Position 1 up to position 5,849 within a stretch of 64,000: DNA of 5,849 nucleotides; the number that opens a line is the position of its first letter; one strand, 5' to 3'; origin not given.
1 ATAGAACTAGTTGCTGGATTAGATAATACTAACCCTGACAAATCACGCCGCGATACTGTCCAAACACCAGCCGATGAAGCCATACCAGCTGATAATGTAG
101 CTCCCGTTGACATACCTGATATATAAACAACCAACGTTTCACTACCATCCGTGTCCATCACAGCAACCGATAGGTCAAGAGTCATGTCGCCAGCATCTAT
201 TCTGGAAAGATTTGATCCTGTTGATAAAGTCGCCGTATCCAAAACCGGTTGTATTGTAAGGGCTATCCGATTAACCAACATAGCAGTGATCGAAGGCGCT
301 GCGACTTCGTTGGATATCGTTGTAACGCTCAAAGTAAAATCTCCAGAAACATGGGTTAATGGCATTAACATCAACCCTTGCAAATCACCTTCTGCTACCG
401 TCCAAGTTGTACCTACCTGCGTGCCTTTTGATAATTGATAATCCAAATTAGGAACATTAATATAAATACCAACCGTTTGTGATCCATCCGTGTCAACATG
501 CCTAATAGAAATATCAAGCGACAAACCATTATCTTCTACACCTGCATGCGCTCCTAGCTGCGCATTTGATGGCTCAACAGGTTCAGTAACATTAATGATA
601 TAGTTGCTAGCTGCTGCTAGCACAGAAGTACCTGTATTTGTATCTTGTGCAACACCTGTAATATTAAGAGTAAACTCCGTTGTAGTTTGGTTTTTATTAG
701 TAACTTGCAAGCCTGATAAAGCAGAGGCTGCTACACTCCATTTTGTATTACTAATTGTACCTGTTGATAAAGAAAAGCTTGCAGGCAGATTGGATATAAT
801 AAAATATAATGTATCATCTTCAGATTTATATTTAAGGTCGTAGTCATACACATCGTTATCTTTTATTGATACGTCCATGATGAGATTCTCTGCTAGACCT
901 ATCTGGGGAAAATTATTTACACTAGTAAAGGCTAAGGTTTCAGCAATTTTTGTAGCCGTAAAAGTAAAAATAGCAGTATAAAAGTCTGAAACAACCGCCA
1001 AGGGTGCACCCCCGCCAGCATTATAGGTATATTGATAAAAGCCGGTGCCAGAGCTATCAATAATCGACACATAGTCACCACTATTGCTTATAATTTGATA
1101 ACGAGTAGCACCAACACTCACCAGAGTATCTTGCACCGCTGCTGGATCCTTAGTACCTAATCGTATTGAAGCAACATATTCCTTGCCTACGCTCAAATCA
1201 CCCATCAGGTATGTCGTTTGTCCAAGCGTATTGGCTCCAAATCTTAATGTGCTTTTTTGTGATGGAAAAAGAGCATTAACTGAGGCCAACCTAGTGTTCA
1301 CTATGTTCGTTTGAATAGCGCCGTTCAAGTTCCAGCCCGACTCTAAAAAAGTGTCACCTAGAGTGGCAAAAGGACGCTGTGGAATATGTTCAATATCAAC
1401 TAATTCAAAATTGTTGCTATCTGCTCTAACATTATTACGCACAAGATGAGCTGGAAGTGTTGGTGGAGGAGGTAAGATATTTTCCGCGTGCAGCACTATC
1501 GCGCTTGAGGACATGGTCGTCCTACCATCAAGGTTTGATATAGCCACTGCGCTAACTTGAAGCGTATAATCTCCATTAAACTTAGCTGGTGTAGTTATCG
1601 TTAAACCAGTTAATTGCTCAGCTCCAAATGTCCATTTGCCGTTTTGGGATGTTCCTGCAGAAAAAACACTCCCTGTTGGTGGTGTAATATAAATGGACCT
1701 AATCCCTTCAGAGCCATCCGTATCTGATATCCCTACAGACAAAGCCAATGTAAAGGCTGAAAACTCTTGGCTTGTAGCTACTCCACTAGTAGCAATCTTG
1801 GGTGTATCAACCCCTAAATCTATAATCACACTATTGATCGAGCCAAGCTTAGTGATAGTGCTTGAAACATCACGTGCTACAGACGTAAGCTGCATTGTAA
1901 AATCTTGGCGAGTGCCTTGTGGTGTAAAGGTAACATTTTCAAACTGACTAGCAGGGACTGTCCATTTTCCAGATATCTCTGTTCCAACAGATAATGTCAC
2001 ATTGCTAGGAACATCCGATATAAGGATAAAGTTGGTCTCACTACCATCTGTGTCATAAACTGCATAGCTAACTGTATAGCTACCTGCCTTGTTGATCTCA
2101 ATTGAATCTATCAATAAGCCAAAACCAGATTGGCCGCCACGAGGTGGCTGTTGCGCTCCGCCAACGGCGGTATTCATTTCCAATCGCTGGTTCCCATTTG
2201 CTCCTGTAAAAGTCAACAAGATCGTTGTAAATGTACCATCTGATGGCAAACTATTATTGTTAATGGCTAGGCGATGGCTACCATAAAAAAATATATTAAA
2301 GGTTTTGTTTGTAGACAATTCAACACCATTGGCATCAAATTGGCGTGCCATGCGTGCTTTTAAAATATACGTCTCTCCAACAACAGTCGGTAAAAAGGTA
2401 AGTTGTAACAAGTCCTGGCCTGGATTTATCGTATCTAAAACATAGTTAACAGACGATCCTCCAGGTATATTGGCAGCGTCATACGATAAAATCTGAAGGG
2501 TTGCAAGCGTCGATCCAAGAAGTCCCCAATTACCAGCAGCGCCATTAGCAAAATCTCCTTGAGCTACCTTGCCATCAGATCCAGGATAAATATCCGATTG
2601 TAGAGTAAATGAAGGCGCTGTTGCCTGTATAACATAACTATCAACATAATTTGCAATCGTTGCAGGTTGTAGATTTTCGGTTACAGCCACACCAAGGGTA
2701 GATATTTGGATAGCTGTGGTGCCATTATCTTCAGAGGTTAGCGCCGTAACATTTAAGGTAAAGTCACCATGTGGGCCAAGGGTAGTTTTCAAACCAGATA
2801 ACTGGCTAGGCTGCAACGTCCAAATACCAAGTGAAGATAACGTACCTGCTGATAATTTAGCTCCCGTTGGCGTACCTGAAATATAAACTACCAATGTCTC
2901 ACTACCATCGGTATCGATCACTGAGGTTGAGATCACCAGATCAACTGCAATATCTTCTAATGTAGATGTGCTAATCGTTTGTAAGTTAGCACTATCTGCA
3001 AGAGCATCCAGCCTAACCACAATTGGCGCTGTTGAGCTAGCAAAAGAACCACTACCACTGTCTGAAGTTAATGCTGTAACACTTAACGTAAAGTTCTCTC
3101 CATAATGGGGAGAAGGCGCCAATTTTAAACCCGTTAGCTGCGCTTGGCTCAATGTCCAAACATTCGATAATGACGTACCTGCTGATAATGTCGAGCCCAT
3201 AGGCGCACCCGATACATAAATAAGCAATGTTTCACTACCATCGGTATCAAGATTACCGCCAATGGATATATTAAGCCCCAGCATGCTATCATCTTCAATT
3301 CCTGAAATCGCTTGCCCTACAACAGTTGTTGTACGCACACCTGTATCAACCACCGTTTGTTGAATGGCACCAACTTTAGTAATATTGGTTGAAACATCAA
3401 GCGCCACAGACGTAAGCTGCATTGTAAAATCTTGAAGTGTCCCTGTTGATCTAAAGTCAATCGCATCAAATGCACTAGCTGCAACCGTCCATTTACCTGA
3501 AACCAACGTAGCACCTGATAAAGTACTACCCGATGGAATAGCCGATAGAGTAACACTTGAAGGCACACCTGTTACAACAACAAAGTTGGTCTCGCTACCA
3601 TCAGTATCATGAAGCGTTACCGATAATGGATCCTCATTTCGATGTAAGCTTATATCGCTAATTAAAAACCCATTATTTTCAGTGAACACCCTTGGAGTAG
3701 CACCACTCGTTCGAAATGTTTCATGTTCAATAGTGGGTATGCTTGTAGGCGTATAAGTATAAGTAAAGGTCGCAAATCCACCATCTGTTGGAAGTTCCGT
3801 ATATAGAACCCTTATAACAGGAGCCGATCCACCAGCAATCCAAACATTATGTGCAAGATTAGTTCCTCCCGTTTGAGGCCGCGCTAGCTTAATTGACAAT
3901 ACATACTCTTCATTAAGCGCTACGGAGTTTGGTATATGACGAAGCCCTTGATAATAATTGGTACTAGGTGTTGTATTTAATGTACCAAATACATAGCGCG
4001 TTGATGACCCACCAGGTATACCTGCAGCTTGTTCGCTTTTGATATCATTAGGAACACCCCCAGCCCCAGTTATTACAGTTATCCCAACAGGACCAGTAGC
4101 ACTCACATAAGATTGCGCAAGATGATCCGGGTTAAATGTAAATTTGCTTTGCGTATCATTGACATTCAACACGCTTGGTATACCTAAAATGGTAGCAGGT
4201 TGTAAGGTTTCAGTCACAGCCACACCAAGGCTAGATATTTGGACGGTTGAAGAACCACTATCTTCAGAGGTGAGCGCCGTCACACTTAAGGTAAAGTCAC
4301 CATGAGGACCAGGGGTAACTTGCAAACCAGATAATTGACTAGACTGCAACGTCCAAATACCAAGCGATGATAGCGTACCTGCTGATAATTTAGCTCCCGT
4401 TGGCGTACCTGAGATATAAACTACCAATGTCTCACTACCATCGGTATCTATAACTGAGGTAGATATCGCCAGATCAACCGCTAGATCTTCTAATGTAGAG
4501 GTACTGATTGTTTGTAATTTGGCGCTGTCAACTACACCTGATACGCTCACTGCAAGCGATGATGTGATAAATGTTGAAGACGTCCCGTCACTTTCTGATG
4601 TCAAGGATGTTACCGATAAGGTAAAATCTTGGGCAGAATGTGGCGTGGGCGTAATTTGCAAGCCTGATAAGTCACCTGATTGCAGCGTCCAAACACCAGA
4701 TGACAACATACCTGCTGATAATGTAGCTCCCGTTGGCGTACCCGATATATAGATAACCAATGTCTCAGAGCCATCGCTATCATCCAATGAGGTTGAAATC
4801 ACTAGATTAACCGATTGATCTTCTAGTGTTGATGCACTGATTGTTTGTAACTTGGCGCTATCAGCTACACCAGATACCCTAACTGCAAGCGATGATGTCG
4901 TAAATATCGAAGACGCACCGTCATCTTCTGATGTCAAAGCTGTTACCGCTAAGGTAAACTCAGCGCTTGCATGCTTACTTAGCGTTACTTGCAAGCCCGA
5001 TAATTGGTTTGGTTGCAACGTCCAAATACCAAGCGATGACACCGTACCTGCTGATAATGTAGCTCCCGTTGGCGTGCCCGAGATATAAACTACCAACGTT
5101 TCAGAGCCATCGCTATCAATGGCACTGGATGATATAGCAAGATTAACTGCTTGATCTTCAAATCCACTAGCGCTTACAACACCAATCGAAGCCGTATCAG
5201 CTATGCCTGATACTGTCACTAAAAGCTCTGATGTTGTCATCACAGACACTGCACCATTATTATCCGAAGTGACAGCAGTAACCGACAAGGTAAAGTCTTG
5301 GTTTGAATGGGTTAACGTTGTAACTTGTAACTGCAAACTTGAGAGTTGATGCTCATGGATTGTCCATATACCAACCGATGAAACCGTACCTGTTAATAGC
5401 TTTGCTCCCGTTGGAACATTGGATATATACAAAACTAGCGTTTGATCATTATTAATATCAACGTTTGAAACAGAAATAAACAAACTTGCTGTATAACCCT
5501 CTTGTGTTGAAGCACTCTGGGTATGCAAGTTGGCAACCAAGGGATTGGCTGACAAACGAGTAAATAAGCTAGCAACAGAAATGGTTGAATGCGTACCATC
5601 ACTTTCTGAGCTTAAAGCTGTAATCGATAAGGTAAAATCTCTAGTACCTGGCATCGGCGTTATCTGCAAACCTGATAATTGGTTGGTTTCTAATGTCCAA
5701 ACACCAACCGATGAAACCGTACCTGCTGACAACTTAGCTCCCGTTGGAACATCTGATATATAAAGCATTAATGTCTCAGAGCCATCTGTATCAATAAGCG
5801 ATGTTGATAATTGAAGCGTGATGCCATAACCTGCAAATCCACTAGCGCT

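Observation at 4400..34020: About 100 tandem 112-aa domains (336-bp unit) with strongly conserved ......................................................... core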

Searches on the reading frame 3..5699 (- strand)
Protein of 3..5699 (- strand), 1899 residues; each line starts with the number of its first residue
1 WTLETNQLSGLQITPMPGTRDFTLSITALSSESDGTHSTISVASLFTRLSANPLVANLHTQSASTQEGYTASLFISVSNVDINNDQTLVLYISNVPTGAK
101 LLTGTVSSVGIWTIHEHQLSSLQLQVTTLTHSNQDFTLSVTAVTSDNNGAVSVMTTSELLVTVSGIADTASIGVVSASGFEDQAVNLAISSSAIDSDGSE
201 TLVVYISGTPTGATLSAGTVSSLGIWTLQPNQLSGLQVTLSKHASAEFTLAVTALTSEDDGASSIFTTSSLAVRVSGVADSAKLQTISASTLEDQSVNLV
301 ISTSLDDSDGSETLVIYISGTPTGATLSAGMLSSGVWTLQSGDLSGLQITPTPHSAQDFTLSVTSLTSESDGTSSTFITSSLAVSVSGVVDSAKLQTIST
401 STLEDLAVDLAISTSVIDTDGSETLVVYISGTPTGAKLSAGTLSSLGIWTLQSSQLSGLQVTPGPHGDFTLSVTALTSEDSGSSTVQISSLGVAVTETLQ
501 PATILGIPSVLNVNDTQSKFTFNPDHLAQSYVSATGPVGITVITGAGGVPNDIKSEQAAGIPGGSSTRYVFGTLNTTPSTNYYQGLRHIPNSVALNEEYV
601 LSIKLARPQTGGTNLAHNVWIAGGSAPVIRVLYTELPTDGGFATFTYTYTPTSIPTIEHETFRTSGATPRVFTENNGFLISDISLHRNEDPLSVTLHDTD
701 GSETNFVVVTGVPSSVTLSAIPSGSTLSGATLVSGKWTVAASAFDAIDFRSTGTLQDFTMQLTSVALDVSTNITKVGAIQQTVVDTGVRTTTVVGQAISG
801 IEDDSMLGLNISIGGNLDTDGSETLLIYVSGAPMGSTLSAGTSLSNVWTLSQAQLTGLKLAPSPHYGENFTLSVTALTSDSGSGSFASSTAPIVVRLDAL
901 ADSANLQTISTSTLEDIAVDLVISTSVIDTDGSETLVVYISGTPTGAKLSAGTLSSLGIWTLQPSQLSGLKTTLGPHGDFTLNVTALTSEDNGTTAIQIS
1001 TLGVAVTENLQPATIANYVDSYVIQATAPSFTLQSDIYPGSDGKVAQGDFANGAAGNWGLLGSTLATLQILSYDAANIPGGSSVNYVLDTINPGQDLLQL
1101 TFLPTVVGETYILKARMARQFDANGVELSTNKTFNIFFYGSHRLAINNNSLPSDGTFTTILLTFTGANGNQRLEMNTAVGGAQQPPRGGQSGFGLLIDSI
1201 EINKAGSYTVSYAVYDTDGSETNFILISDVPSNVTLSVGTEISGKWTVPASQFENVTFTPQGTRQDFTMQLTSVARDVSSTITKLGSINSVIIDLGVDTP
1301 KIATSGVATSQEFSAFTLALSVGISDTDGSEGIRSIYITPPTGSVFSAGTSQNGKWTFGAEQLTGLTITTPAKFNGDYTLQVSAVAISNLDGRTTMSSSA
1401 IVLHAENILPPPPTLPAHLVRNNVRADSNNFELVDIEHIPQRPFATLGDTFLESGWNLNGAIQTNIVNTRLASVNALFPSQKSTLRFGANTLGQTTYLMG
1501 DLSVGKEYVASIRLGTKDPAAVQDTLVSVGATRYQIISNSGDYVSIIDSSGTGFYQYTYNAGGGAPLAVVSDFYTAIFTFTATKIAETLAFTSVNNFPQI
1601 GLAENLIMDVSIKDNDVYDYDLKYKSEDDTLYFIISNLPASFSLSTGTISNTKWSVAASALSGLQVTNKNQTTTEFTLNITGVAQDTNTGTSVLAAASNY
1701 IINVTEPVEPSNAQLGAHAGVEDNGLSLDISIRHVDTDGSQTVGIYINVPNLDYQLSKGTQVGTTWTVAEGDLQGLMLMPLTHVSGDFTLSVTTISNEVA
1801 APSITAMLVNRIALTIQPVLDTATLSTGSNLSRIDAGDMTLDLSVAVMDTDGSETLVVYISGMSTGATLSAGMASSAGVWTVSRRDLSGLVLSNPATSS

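Call 7: search_protein_families(library=pfam, proteins=[window:3-5699:-], max_evalue=0.01)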
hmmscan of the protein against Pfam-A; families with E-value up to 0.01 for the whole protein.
window:3-5699:- (1899 aa): 0 families

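Call 8: search_protein_families(library=ncbifam, proteins=[window:3-5699:-], max_evalue=0.01)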
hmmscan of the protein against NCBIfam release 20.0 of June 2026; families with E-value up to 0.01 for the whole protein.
window:3-5699:- (1899 aa): 1 family
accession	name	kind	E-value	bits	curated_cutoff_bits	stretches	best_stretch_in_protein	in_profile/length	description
NF004418.0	PRK05761.1-4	subfamily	0.0043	15.3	692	1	75-199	109-233/717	type B DNA-directed DNA polymerase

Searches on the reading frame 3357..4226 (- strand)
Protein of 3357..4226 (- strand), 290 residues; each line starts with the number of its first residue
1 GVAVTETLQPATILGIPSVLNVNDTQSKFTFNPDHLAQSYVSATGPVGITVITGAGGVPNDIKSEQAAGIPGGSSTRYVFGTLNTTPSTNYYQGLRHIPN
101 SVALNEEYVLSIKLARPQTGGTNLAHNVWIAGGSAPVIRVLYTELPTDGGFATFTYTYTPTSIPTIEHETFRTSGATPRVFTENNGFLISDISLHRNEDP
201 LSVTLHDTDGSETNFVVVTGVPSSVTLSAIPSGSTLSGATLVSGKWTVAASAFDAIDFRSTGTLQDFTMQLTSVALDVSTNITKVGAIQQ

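Call 66: find_homologous_proteins(query=A4, max_evalue=0.001)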
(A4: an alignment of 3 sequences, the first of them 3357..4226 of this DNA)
Query A4 (3 sequences): 8000 candidates shared short words with the query, none scored E <= 0.001.

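Call 77: predict_structure(alignment_id=A5)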
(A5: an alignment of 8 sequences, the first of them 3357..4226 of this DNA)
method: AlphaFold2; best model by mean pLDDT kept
length: 290 residues; sequences in the alignment: 8
mean_pLDDT: 49.7   pTM: 0.51
mean pLDDT of the five models: 49.7, 48.8, 44.5, 42.6, 42.3
residues with pLDDT >= 90: 0; 70-90: 49; 50-70: 99; < 50: 142
segments of 3 or more residues with pLDDT < 50: 1-36, 87-90, 177-179, 198-290
pLDDT, mean of each block of 10 residues (from residue 1): 23 25 29 48 54 57 66 62 54 60 68 70 74 75 74 69 64 55 66 56 32 31 31 34 37 39 32 28 27
secondary structure, 60 per line:
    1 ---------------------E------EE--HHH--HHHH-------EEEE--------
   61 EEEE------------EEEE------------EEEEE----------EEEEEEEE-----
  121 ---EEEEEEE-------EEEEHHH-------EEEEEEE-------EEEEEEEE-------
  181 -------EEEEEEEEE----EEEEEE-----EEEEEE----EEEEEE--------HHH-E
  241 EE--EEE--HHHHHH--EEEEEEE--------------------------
elements in order: H38-41 E49-52 E61-64 E77-80 E93-97 E108-115 E124-130 E138-141 E152-158 E166-173 E188-196 E201-206 E212-217 E222-227 E240-242 E245-247 H250-255 E258-264

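Call 91: find_related_loci(query=window:3357-4226:-, collection=metagenome_contigs, flank=10000)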
Query window:3357-4226:- (290 aa) in metagenome_contigs; peptide patterns used: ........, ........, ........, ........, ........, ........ (x = any residue, [..] = any of these).
116 stretches matched a pattern; 1 encode a relative of the query (tblastn E <= 1e-3); 1 distinct loci.
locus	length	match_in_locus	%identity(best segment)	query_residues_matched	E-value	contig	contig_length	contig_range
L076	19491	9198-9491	34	201-282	8e-6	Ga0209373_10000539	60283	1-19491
